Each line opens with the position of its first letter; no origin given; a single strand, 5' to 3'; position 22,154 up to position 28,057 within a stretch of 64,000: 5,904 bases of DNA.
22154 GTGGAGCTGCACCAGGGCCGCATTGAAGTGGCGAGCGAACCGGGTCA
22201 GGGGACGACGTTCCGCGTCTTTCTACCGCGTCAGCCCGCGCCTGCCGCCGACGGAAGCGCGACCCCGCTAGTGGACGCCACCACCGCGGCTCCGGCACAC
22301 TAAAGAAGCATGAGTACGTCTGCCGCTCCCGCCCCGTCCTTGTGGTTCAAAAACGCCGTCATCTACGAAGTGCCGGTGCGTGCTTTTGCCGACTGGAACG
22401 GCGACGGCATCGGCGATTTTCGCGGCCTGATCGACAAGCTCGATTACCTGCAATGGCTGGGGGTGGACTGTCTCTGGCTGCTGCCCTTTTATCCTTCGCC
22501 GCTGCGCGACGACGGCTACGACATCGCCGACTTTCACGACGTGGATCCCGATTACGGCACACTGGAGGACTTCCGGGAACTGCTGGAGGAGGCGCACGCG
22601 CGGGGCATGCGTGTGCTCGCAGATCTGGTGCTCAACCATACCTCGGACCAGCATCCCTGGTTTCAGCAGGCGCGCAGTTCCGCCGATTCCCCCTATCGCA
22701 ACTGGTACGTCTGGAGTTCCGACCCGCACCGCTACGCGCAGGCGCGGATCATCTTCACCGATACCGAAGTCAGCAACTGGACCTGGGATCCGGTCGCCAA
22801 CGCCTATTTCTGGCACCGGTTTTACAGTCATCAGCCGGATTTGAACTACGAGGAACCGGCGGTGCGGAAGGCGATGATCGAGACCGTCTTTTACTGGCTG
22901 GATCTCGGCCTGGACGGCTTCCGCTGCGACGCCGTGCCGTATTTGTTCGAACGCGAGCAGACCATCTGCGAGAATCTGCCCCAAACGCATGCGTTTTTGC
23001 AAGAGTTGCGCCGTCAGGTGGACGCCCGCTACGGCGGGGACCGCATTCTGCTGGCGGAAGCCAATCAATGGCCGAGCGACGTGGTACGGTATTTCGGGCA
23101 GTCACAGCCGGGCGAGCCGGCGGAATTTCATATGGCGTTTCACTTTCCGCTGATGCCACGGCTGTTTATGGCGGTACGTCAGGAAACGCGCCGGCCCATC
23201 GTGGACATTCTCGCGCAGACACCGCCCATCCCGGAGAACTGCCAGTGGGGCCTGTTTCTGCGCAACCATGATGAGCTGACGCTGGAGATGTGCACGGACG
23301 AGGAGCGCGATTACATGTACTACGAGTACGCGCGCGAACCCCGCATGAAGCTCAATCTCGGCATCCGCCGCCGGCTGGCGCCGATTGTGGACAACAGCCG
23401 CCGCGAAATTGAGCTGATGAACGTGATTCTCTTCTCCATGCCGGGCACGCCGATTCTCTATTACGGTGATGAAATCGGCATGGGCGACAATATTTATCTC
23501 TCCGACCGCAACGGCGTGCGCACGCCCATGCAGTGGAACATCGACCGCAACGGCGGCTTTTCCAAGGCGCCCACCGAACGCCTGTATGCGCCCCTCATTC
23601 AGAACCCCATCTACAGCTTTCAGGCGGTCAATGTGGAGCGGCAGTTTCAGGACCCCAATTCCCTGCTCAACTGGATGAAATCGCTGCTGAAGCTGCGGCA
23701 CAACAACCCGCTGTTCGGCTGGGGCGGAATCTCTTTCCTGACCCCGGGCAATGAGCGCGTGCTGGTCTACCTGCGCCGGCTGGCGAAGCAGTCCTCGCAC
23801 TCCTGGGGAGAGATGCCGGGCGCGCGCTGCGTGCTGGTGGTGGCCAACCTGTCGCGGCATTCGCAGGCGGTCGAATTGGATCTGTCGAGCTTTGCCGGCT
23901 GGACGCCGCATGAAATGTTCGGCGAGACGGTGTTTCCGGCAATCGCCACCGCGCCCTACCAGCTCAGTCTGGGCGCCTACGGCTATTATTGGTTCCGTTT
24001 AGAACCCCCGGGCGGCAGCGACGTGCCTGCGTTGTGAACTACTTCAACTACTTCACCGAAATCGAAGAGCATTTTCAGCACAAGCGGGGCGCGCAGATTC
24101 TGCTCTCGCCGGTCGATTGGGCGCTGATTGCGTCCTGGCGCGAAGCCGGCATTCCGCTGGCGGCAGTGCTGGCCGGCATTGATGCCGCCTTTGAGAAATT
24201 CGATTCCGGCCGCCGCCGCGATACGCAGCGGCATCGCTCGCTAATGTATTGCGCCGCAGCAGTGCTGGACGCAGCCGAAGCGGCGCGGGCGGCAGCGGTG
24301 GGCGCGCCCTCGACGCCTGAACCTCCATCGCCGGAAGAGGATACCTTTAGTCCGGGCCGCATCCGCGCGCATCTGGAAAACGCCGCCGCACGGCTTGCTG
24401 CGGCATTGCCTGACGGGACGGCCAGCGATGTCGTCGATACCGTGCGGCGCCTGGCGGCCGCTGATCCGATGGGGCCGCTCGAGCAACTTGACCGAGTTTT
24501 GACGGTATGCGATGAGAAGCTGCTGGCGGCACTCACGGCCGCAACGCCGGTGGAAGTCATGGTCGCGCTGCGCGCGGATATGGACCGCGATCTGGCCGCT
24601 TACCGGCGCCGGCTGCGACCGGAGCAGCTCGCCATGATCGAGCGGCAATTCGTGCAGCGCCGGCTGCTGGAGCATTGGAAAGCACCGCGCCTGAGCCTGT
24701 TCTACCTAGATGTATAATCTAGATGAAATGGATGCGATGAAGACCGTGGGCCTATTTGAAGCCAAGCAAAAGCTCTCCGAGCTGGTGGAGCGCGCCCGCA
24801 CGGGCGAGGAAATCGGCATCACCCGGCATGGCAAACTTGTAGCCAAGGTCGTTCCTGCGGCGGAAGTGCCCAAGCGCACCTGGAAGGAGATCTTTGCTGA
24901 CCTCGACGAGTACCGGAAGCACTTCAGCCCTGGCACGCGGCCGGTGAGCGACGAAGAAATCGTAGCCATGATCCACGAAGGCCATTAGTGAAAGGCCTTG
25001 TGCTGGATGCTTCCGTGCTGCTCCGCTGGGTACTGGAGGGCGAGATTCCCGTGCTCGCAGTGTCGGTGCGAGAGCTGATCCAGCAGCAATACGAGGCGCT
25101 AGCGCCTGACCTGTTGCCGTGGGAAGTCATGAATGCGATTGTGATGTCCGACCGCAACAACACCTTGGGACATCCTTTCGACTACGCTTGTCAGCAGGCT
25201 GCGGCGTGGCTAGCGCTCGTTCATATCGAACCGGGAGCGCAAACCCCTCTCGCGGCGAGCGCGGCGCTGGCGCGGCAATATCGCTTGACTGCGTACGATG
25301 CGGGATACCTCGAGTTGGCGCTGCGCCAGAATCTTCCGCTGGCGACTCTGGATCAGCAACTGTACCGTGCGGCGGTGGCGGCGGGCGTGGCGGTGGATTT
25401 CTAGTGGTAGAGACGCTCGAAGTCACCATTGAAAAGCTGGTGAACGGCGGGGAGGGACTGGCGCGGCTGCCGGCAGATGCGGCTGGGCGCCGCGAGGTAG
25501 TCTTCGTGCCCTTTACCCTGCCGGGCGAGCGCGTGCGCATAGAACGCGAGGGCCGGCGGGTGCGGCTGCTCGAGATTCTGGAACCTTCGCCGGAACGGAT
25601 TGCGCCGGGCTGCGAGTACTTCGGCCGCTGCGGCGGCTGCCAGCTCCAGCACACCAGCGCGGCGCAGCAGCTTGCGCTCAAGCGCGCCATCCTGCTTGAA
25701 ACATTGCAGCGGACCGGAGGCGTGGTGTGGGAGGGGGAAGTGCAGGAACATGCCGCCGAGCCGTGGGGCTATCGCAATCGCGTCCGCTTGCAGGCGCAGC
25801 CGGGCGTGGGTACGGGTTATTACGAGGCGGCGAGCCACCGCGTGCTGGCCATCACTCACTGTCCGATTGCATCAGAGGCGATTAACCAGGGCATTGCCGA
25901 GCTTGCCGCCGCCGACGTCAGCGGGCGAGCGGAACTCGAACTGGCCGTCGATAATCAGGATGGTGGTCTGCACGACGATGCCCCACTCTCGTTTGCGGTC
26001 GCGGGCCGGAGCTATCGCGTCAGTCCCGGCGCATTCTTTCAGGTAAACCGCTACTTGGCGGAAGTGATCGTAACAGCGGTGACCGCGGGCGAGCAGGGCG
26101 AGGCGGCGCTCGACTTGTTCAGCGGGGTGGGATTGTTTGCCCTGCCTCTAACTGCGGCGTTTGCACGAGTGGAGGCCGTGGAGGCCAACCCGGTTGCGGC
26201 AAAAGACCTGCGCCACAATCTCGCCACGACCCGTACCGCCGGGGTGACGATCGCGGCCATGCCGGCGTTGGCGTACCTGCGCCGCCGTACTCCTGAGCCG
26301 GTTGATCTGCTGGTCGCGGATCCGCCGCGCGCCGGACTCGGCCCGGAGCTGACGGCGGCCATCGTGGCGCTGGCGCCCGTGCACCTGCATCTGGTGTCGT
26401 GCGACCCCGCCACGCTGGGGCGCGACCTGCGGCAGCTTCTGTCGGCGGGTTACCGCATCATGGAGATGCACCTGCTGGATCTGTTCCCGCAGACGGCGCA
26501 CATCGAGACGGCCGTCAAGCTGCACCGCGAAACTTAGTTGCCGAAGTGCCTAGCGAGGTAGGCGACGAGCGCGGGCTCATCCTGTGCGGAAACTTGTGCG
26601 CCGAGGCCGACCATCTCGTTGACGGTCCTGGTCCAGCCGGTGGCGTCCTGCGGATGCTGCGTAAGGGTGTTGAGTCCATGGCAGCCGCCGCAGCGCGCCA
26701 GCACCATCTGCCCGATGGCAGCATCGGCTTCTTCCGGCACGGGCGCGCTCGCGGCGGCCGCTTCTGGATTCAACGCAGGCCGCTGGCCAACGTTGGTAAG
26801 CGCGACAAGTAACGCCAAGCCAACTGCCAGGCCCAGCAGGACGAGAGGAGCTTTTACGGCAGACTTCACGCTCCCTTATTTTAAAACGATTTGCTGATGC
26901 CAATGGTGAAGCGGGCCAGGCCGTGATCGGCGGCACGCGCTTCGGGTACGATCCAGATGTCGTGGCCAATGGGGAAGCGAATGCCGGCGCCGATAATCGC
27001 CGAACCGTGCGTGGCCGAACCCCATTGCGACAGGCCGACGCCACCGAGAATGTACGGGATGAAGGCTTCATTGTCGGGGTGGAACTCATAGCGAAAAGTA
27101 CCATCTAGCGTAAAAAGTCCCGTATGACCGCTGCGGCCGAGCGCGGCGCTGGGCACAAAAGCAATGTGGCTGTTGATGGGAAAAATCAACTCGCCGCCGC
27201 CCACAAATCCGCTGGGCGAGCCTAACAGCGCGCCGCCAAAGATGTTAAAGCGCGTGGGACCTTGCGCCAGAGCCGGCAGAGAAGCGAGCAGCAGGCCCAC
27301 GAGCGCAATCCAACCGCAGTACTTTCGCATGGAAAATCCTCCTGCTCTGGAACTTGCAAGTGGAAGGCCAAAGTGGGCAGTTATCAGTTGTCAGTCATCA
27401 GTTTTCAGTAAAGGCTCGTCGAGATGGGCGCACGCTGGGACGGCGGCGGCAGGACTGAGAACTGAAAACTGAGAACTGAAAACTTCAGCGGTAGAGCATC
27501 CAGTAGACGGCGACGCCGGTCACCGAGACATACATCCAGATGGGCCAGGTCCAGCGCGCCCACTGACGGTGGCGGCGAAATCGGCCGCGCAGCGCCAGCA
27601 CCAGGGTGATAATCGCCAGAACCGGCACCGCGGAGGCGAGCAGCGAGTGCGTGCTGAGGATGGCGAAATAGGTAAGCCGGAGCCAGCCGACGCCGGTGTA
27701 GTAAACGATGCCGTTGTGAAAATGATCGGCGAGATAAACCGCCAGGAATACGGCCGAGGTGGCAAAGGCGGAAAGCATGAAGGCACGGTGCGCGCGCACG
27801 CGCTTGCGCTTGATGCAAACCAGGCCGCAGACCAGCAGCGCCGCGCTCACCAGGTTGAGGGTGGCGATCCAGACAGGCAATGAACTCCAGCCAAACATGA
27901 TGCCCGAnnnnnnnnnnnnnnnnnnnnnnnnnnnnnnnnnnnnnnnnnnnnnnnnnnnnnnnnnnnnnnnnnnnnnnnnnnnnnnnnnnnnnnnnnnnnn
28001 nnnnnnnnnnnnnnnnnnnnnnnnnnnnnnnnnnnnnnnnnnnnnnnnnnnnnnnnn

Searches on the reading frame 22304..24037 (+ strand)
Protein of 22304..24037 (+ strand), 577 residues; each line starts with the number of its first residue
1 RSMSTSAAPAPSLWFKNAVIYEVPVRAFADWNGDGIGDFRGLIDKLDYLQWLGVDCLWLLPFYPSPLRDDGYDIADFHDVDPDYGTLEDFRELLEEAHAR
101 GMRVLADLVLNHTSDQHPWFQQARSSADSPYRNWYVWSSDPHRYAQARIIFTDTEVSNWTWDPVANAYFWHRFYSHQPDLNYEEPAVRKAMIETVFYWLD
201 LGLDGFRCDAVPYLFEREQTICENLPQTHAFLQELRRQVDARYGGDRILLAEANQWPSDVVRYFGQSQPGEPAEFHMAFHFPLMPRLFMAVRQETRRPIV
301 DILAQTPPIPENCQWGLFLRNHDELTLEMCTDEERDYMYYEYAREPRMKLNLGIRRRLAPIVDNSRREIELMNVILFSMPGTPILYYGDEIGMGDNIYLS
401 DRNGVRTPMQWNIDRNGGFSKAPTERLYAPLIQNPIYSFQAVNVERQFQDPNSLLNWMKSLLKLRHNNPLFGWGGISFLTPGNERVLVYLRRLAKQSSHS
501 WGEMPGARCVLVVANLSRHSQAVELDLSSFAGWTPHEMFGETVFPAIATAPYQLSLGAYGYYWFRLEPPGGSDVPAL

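Call 66: search_protein_families(library=pfam, proteins=[window:22304-24037:+], max_evalue=0.001)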
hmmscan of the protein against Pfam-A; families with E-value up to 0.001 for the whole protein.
window:22304-24037:+ (577 aa): 2 families
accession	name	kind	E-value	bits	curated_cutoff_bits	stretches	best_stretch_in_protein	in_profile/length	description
PF00128.31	Alpha-amylase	-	2.3e-93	314.3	22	1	26-471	5-443/446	Alpha amylase, catalytic domain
PF16657.11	Malt_amylase_C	-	1.6e-20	73.4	27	1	474-563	1-75/75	Maltogenic Amylase, C-terminal domain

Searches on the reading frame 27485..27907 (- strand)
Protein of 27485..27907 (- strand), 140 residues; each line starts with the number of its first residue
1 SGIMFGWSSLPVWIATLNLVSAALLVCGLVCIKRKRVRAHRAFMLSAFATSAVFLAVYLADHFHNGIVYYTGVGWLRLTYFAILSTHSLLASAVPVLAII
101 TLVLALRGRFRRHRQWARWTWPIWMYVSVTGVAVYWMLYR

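Call 66: search_protein_families(library=pfam, proteins=[window:27485-27907:-], max_evalue=0.001)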
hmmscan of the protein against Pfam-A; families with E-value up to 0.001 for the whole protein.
window:27485-27907:- (140 aa): 2 families
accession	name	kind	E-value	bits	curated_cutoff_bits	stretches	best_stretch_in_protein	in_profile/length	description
PF04238.17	DUF420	-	4.3e-39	134.2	30.5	1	10-138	1-130/130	Protein of unknown function (DUF420)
PF10067.14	DUF2306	-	1.4e-06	28.9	31.6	1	14-73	66-127/147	Predicted membrane protein (DUF2306)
